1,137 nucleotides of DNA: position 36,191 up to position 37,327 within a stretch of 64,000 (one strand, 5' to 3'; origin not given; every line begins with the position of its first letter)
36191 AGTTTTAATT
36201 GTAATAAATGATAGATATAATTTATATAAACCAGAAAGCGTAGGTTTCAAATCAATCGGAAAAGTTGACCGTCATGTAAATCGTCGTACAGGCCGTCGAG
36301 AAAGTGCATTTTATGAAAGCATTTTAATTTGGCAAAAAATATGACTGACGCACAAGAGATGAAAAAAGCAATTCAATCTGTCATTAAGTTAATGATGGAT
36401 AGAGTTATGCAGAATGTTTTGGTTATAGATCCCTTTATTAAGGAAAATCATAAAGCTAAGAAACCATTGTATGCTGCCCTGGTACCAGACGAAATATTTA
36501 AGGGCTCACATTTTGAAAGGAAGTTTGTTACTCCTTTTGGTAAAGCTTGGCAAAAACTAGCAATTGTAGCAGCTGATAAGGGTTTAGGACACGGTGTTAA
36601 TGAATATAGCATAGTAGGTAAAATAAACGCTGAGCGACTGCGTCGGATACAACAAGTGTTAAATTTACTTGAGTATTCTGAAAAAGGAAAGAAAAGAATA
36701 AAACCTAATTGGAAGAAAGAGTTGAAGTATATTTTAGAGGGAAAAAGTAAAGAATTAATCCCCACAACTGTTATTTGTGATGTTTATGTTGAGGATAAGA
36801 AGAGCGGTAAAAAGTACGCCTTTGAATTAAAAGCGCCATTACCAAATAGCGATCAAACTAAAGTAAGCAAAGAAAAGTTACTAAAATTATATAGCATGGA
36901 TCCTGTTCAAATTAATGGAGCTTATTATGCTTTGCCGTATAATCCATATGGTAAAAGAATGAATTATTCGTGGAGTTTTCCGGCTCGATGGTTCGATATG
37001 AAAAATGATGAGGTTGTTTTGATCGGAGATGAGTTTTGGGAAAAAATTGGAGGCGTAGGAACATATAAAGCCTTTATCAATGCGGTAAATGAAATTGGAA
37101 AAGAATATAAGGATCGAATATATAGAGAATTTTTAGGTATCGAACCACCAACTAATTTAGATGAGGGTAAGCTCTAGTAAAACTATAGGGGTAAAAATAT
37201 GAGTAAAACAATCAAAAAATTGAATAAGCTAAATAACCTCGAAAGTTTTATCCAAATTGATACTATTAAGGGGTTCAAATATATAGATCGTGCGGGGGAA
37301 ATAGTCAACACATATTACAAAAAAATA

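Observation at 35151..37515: AT-rich Type II restriction-modification insertion inside the glycosylation operon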

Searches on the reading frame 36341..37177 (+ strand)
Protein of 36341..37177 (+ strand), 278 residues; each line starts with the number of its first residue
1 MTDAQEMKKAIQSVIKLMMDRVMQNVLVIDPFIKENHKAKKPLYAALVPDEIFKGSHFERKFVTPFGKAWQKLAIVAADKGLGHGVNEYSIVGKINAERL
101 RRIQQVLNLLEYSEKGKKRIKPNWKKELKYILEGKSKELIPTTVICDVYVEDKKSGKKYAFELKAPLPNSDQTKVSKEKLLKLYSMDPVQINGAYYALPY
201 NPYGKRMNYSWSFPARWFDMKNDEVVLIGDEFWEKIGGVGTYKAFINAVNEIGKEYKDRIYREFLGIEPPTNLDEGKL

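Call 3: search_protein_families(library=pfam, proteins=[window:36341-37177:+], max_evalue=0.1)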
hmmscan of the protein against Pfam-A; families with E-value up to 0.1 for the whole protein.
window:36341-37177:+ (278 aa): 1 family
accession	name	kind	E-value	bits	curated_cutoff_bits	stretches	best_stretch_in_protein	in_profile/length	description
PF09520.16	RE_TdeIII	-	4e-73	246.4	27.2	1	8-253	1-242/242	Type II restriction endonuclease, TdeIII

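Call 4: search_protein_families(library=ncbifam, proteins=[window:36341-37177:+], max_evalue=0.1)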
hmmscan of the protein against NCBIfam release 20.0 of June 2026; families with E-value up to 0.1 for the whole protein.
window:36341-37177:+ (278 aa): 0 families

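Call 7: find_homologous_proteins(query=window:36341-37177:+)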
Query window:36341-37177:+ (278 aa): 3038 proteins with E <= 0.001 among 3596 candidates; the best 120 are listed.
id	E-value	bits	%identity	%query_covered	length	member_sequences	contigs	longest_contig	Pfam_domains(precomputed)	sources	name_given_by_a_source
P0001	2.5e-183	626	100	100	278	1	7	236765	PF09520.17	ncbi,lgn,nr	ncbi:TdeIII family type II restriction endonuclease [Candidatus Daviesbacteria bacterium]|nr:TdeIII 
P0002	1.6e-162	557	87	100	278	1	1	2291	PF09520.17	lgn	-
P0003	1.8e-156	538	83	100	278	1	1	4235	PF09520.17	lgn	-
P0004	2.3e-155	534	83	100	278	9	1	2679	PF09520.17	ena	-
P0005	1.2e-154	532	82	100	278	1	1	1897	PF09520.17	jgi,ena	-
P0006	2.0e-154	531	82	100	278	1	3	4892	PF09520.17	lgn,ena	-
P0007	1.6e-153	528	83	100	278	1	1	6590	PF09520.17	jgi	jgi:hypothetical protein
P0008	3.1e-153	527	83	100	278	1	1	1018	PF09520.17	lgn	-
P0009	5.2e-153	526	83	98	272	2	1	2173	PF09520.17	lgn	-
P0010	8.2e-153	526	83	100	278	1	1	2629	PF09520.17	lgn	-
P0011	8.7e-153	526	81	100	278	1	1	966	PF09520.17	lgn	-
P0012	9.2e-153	525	82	100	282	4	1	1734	PF09520.17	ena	-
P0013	9.9e-153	525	81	100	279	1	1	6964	PF09520.17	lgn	-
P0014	2.1e-152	524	81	100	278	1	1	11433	PF09520.17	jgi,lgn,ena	-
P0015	3.7e-152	523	82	100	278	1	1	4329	PF09520.17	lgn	-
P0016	9.7e-152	522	81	100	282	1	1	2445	PF09520.17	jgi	-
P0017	1.2e-151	522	82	100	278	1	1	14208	PF09520.17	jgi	jgi:hypothetical protein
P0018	2.3e-151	521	82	100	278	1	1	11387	PF09520.17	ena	-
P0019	2.4e-151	521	79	100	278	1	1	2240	PF09520.17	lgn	-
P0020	2.6e-151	521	82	100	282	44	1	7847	PF09520.17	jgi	-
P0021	2.9e-151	521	81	100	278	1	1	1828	PF09520.17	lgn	-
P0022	3.7e-151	520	82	99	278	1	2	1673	PF09520.17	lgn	-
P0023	5.4e-151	520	81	100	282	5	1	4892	PF09520.17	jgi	-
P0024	6.3e-151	519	82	100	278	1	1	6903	PF09520.17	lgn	-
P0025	7.6e-151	519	82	100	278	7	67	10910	PF09520.17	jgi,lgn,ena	-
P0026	7.9e-151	519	81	100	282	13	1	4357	PF09520.17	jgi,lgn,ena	-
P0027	9.3e-151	519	81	100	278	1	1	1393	PF09520.17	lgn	-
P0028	9.3e-151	519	79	100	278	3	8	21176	PF09520.17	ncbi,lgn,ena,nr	ncbi:MAG: restriction endonuclease [Omnitrophica WOR_2 bacterium RIFCSPHIGHO2_02_FULL_52_10]|nr:MAG:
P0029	1.4e-150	518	80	100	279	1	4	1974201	PF09520.17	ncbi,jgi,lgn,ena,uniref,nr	ncbi:type II restriction endonuclease, TdeIII [Candidatus Velamenicoccus archaeovorus]|uniref:type I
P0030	1.5e-150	518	80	100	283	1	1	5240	PF09520.17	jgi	jgi:hypothetical protein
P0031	2.0e-150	518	81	100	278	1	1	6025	PF09520.17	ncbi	-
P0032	2.4e-150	518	80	100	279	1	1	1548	PF09520.17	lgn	-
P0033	2.5e-150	517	81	100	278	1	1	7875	PF09520.17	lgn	-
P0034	2.9e-150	517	81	100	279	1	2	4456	PF09520.17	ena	-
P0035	3.2e-150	517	79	100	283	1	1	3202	PF09520.17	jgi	jgi:hypothetical protein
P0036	3.5e-150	517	80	98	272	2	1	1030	PF09520.17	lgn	-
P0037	3.8e-150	517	81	100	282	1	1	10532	PF09520.17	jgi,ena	-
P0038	4.3e-150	517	79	100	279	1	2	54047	PF09520.17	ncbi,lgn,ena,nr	ncbi:MAG: TdeIII family type II restriction endonuclease [Candidatus Omnitrophica bacterium]|nr:TdeI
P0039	5.0e-150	516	82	100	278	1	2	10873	PF09520.17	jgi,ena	jgi:hypothetical protein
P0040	5.0e-150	516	79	100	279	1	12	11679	PF09520.17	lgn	-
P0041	7.3e-150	516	79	100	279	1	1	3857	PF09520.17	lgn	-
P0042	9.6e-150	516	80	100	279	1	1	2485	PF09520.17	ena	-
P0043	1.8e-149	515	80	100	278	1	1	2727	PF09520.17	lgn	-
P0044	1.8e-149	515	79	100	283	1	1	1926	PF09520.17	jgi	-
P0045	1.8e-149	515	79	100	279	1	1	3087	PF09520.17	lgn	-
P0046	2.0e-149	515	80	100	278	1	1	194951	PF09520.17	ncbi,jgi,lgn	ncbi:MAG: TdeIII family type II restriction endonuclease [Candidatus Paceibacterota bacterium]|jgi:h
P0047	2.0e-149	515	81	100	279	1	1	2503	PF09520.17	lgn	-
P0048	2.2e-149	514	79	100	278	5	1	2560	PF09520.17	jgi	-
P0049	2.6e-149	514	82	100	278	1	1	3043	PF09520.17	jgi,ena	-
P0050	3.6e-149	514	81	99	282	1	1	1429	PF09520.17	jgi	jgi:hypothetical protein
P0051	4.0e-149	514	81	100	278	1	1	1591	PF09520.17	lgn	-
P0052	4.6e-149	513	80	100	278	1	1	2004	PF09520.17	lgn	-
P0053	6.4e-149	513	79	100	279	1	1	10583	PF09520.17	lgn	-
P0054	1.2e-148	512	82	100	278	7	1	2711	PF09520.17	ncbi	-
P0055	1.4e-148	512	79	100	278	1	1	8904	PF09520.17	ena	-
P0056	1.5e-148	512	80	100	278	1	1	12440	PF09520.17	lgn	-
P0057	1.5e-148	512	80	100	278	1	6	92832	PF09520.17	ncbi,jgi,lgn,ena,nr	ncbi:MAG TPA: TdeIII family type II restriction endonuclease [Candidatus Omnitrophica bacterium]|nr:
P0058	1.6e-148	512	80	100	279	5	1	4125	PF09520.17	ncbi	-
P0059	1.6e-148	512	79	100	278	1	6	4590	PF09520.17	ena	-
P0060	1.7e-148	511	79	100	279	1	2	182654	PF09520.17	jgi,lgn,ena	-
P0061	1.8e-148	511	80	100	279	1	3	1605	PF09520.17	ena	-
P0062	2.4e-148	511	79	100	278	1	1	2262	PF09520.17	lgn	-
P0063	2.8e-148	511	79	100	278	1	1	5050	PF09520.17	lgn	-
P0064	3.2e-148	511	79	100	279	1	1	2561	PF09520.17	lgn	-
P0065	4.0e-148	510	80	100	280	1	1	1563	PF09520.17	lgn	-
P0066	4.8e-148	510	80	100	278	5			PF09520.17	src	-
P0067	5.3e-148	510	79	100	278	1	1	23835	PF09520.17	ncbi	-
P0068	5.5e-148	510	79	100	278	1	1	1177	PF09520.17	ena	-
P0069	6.2e-148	510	81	100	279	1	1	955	PF09520.17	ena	-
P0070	7.5e-148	509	82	98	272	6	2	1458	PF09520.17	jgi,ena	-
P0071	1.2e-147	509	81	100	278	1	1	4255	PF09520.17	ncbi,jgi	-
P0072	1.8e-147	508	79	100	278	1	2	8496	PF09520.17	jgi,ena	-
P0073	1.8e-147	508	80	100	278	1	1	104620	PF09520.17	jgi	jgi:hypothetical protein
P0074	2.3e-147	508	78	100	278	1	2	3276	PF09520.17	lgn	-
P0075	2.7e-147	508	78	100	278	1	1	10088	PF09520.17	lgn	-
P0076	2.7e-147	508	82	100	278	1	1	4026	PF09520.17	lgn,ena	-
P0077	3.1e-147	507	78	100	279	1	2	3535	PF09520.17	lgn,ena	-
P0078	3.2e-147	507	79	100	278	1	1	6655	PF09520.17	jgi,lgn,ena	-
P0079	3.4e-147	507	80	100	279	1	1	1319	PF09520.17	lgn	-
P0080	3.5e-147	507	80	100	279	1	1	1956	PF09520.17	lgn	-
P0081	4.0e-147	507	81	100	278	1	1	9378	PF09520.17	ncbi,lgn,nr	ncbi:MAG: TdeIII family type II restriction endonuclease [Candidatus Pacebacteria bacterium]|nr:TdeI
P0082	5.1e-147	507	79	100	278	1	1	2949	PF09520.17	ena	-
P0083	5.5e-147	507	79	100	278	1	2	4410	PF09520.17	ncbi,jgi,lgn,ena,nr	ncbi:MAG: TdeIII family type II restriction endonuclease [Candidatus Omnitrophica bacterium]|nr:TdeI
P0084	5.6e-147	506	80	100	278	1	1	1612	PF09520.17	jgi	-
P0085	6.6e-147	506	79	100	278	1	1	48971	PF09520.17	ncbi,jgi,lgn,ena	ncbi:MAG: TdeIII family type II restriction endonuclease [Elusimicrobiota bacterium]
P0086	8.5e-147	506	79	100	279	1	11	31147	PF09520.17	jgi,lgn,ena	-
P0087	8.6e-147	506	79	100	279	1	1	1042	PF09520.17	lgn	-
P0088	8.9e-147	506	79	100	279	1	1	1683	PF09520.17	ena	-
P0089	9.8e-147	506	80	100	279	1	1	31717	PF09520.17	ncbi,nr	ncbi:MAG: TdeIII family type II restriction endonuclease [Nitrospirae bacterium]|nr:TdeIII family ty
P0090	1.1e-146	505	79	100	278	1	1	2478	PF09520.17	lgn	-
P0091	1.8e-146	505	79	100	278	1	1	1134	PF09520.17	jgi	-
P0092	1.9e-146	505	79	100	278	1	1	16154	PF09520.17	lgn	-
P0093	2.7e-146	504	78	100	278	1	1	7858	PF09520.17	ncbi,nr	ncbi:MAG: TdeIII family type II restriction endonuclease [Firmicutes bacterium]|nr:TdeIII family typ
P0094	3.1e-146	504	78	100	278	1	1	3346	PF09520.17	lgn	-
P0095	3.3e-146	504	78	100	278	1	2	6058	PF09520.17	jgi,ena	jgi:hypothetical protein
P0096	3.3e-146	504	79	100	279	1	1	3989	PF09520.17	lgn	-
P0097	3.9e-146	504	78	100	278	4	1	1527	PF09520.17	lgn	-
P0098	5.8e-146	503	79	100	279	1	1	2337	PF09520.17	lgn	-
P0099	6.8e-146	503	77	100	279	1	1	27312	PF09520.17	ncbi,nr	ncbi:TdeIII family type II restriction endonuclease [candidate division FCPU426 bacterium]|nr:TdeIII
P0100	7.2e-146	503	79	100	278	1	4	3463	PF09520.17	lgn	-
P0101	7.8e-146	503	77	100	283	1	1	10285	PF09520.17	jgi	jgi:hypothetical protein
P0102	1.4e-145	502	80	100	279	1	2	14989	PF09520.17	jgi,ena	jgi:hypothetical protein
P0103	1.9e-145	501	79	100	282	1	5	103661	PF09520.17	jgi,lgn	-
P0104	2.5e-145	501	78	100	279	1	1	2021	PF09520.17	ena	-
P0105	3.3e-145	501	78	100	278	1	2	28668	PF09520.17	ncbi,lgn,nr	ncbi:MAG: TdeIII family type II restriction endonuclease [Elusimicrobia bacterium]|nr:TdeIII family 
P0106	4.0e-145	500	79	100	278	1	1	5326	PF09520.17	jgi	-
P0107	4.4e-145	500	79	100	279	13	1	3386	PF09520.17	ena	-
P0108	6.2e-145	500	79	100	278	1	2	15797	PF09520.17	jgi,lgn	-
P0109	6.5e-145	500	78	100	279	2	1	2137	PF09520.17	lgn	-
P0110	8.2e-145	499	78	100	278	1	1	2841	PF09520.17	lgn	-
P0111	1.0e-144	499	77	100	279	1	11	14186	PF09520.17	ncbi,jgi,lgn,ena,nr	ncbi:restriction endonuclease [Candidatus Peribacteria bacterium RIFCSPHIGHO2_02_FULL_53_20]|nr:MAG:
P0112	1.5e-144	499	78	100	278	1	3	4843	PF09520.17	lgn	-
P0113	1.7e-144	498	78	100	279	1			PF09520.17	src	-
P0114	2.2e-144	498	78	100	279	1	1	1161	PF09520.17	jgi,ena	-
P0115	2.3e-144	498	78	100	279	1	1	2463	PF09520.17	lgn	-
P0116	2.7e-144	498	77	100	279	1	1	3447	PF09520.17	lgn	-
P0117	4.5e-144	497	77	100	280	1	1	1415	PF09520.17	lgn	-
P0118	4.7e-144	497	77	100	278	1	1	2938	PF09520.17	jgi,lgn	-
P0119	5.9e-144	497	77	100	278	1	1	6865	PF09520.17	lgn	-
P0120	6.4e-144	496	78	100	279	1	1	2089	PF09520.17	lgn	-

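Call 9: search_protein_families(library=padloc, proteins=[window:36341-37177:+], max_evalue=0.01)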
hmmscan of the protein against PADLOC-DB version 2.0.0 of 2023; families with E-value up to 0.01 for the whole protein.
window:36341-37177:+ (278 aa): 2 families
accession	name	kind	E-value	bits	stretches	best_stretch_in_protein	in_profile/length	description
PDLC03421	REase_II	-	1.7e-40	137.4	1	6-267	4-264/264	Type II restriction enzyme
PDLC03482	REase_II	-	1e-22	79.1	1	19-261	27-269/274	Type II restriction enzyme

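Call 11: search_solved_structures(query=window:36341-37177:+, max_evalue=1)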
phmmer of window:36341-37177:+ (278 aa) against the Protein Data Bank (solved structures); distinct sequences matched with E-value up to 1: 8.
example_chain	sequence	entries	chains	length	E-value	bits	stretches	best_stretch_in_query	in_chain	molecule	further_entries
1v4i_A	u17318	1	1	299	0.56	12.8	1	45-141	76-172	octoprenyl-diphosphate synthase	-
1wl1_A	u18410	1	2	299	0.57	12.8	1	44-141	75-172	octoprenyl-diphosphate synthase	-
1v4j_A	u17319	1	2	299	0.58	12.7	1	45-141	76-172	octoprenyl-diphosphate synthase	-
1wkz_A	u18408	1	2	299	0.64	12.6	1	45-141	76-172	octoprenyl-diphosphate synthase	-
1v4h_A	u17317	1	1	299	0.66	12.5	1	45-141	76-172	octoprenyl-diphosphate synthase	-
1wl0_A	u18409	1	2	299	0.67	12.5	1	45-141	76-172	octoprenyl-diphosphate synthase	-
1v4e_A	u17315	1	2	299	0.67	12.5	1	45-141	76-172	octoprenyl-diphosphate synthase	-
1wl2_A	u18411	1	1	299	0.93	12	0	45-141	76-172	octoprenyl-diphosphate synthase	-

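Call 22: find_encoding_contigs(protein=P0001, flank=10000, max_places=6)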
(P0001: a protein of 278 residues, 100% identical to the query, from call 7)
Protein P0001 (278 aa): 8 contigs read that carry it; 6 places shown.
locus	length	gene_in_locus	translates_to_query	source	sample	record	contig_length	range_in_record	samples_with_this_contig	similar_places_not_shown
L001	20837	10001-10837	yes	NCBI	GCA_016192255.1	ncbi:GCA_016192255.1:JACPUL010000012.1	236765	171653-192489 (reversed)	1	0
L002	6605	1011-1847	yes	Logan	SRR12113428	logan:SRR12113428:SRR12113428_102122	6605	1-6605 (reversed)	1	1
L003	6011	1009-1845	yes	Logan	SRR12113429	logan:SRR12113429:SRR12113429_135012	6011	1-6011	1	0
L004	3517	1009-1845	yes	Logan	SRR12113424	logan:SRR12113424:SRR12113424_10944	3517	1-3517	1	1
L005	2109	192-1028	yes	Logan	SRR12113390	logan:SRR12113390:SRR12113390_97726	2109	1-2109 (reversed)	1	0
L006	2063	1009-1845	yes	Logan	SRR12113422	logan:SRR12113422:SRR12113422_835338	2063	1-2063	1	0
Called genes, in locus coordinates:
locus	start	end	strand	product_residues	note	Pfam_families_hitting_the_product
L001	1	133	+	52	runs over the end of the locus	-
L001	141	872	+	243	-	PF00483:NTP_transferase, PF12804:NTP_transf_3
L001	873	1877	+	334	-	PF01073:3Beta_HSD, PF01370:Epimerase, PF02719:Polysacc_synt_2, PF04321:RmlD_sub_bind, PF07993:NAD_binding_4, PF13460:NAD_binding_10, PF16363:GDP_Man_Dehyd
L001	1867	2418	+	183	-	PF00908:dTDP_sugar_isom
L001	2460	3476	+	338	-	PF01370:Epimerase, PF04321:RmlD_sub_bind (weak), PF16363:GDP_Man_Dehyd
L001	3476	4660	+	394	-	PF00535:Glycos_transf_2, PF04138:GtrA_DPMS_TM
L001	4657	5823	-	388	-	PF13231:PMT_2 (weak)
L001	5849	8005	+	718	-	PF00535:Glycos_transf_2, PF13231:PMT_2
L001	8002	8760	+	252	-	PF00535:Glycos_transf_2, PF10111:Glyco_tranf_2_2, PF13641:Glyco_tranf_2_3 (weak)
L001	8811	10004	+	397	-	PF01555:N6_N4_Mtase (weak)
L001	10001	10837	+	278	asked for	PF09520:HinfI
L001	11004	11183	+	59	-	-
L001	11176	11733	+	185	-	PF00578:AhpC-TSA, PF08534:Redoxin, PF13098:Thioredoxin_2, PF13905:Thioredoxin_8 (weak)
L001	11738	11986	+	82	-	-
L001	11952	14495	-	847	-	PF06439:3keto-disac_hyd, PF07819:PGAP1, PF01674:Lipase_2 (faint), PF02450:LCAT, PF24096:DUF7379 (weak), PF00561:Abhydrolase_1 (weak), PF02089:Palm_thioest, PF05057:DUF676 (weak)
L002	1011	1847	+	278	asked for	PF09520:HinfI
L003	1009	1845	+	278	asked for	PF09520:HinfI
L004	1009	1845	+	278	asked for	PF09520:HinfI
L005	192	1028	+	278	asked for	PF09520:HinfI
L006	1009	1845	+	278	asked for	PF09520:HinfI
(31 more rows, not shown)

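Call 23: find_encoding_contigs(protein=P0014, flank=6000, max_places=2)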
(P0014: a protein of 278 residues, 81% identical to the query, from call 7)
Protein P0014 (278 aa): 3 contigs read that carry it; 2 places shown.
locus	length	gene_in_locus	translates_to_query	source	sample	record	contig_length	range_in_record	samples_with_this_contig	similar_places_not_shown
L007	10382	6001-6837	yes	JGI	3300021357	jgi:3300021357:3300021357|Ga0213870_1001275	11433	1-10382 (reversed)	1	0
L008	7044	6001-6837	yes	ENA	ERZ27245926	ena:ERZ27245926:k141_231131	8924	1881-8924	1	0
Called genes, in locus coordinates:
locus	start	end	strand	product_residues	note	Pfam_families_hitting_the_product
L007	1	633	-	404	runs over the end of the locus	PF00155:Aminotran_1_2, PF01276:OKR_DC_1 (weak)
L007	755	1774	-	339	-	PF08240:ADH_N, PF16912:Glu_dehyd_C (weak), PF00107:ADH_zinc_N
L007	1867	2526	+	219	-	-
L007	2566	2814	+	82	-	-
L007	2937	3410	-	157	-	PF03449:GreA_GreB_N, PF01272:GreA_GreB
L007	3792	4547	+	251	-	PF00535:Glycos_transf_2, PF10111:Glyco_tranf_2_2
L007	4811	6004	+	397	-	PF01555:N6_N4_Mtase (weak)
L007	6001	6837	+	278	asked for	PF09520:HinfI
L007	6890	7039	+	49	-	-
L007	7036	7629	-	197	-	PF06114:Peptidase_M78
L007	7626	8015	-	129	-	-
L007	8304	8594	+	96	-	-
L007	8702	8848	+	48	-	-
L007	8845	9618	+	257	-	-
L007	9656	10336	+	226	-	PF12686:DUF3800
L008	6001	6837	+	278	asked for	PF09520:HinfI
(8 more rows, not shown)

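Call 24: find_encoding_contigs(protein=P0046, flank=6000, max_places=2)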
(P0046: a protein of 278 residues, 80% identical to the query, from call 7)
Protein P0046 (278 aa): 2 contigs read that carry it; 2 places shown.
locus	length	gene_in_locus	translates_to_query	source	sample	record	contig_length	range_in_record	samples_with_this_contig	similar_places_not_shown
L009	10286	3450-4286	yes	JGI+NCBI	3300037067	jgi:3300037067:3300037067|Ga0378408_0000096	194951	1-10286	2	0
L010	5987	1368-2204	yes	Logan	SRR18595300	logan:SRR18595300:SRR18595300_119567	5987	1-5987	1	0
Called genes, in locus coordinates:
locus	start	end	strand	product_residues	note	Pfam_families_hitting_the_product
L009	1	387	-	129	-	?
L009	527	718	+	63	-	-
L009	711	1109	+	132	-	-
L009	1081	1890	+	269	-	PF12705:PDDEXK_1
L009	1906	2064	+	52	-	-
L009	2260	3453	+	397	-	PF01555:N6_N4_Mtase, PF01170:UPF0020 (faint)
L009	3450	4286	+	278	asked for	PF09520:HinfI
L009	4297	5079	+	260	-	PF09509:Hypoth_Ymh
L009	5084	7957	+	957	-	PF02463:SMC_N (weak)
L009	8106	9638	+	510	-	PF07963:N_methyl (weak), PF13385:Laminin_G_3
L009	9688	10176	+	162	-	PF00383:dCMP_cyt_deam_1, PF14437:MafB19-deam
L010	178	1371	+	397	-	PF01555:N6_N4_Mtase, PF01170:UPF0020 (faint)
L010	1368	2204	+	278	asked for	PF09520:HinfI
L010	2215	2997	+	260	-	PF09509:Hypoth_Ymh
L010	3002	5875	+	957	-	PF02463:SMC_N (weak)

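Call 25: find_encoding_contigs(protein=P0029, flank=6000, max_places=2)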
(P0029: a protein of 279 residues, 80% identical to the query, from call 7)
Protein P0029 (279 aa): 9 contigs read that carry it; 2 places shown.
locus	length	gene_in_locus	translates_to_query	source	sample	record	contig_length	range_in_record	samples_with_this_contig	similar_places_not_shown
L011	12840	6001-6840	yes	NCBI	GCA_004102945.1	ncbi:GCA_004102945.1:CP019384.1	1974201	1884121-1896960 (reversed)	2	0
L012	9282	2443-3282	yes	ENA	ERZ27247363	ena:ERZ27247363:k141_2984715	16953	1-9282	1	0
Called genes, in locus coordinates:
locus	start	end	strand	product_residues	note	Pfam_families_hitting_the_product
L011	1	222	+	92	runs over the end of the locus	PF14760:Rnk_N (faint)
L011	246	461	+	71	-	PF01272:GreA_GreB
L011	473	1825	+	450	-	PF03448:MgtE_N, PF00571:CBS, PF01769:MgtE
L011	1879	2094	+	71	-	-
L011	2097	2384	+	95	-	-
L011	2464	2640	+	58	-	PF11154:DUF2934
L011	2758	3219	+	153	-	PF08937:ThsB_TIR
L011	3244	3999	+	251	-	-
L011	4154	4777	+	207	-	PF01726:LexA_DNA_bind (weak), PF00717:Peptidase_S24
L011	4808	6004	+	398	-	PF01555:N6_N4_Mtase, PF01170:UPF0020 (faint)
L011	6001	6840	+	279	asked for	PF09520:HinfI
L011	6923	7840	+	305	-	PF26363:Phospholipase-like (weak), PF01764:Lipase_3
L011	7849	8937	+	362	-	PF00753:Lactamase_B, PF19583:ODP (weak)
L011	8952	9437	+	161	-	-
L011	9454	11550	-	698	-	PF00239:Resolvase, PF07508:Recombinase, PF13408:Zn_ribbon_recom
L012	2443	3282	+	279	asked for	PF09520:HinfI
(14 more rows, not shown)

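Call 26: find_encoding_contigs(protein=P0089, flank=6000, max_places=2)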
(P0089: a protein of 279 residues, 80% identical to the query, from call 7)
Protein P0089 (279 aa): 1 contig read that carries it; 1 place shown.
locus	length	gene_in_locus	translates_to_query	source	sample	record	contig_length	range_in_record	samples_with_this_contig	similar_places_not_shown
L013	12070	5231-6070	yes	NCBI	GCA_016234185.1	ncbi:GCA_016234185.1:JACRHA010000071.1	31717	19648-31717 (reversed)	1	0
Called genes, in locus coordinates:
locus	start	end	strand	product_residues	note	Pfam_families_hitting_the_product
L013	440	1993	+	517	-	PF01464:SLT, PF01476:LysM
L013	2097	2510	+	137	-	PF06935:DUF1284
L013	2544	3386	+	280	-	PF02518:HATPase_c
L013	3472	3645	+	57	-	-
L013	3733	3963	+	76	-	-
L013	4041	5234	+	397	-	PF01555:N6_N4_Mtase (weak)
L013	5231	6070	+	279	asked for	PF09520:HinfI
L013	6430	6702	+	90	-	-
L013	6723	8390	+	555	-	-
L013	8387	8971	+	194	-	-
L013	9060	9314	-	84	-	PF08734:GYD (weak)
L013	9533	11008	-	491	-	PF01276:OKR_DC_1, PF00155:Aminotran_1_2, PF00266:Aminotran_5, PF01041:DegT_DnrJ_EryC1, PF01053:Cys_Met_Meta_PP (weak), PF03711:OKR_DC_1_C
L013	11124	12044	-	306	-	PF17284:Spermine_synt_N, PF01564:Spermine_synth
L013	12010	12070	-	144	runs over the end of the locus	PF02675:AdoMet_dc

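Call 41: find_encoding_contigs(protein=P0003, flank=5000, max_places=2)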
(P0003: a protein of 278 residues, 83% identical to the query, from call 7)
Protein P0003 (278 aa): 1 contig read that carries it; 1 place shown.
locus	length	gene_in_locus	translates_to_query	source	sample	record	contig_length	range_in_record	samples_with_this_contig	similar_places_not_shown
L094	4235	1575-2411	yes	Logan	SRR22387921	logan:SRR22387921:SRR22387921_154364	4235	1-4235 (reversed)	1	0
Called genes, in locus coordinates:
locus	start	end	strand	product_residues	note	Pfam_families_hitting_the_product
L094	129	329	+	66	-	PF12844:HTH_19, PF13560:HTH_31, PF13443:HTH_26, PF01381:HTH_3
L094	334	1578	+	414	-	PF01555:N6_N4_Mtase (weak), PF01170:UPF0020 (faint)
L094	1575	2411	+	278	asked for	PF09520:HinfI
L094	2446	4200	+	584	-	PF10592:AIPR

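Call 42: find_encoding_contigs(protein=P0002, flank=5000, max_places=2)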
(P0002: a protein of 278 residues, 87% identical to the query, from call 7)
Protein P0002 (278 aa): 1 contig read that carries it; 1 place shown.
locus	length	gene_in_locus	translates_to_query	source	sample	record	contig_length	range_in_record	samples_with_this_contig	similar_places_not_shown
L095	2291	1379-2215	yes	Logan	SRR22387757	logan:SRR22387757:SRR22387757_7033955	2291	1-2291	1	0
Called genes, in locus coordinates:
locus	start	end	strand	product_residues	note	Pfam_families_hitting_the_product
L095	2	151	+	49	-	?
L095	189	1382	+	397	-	PF01555:N6_N4_Mtase (weak)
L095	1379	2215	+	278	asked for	PF09520:HinfI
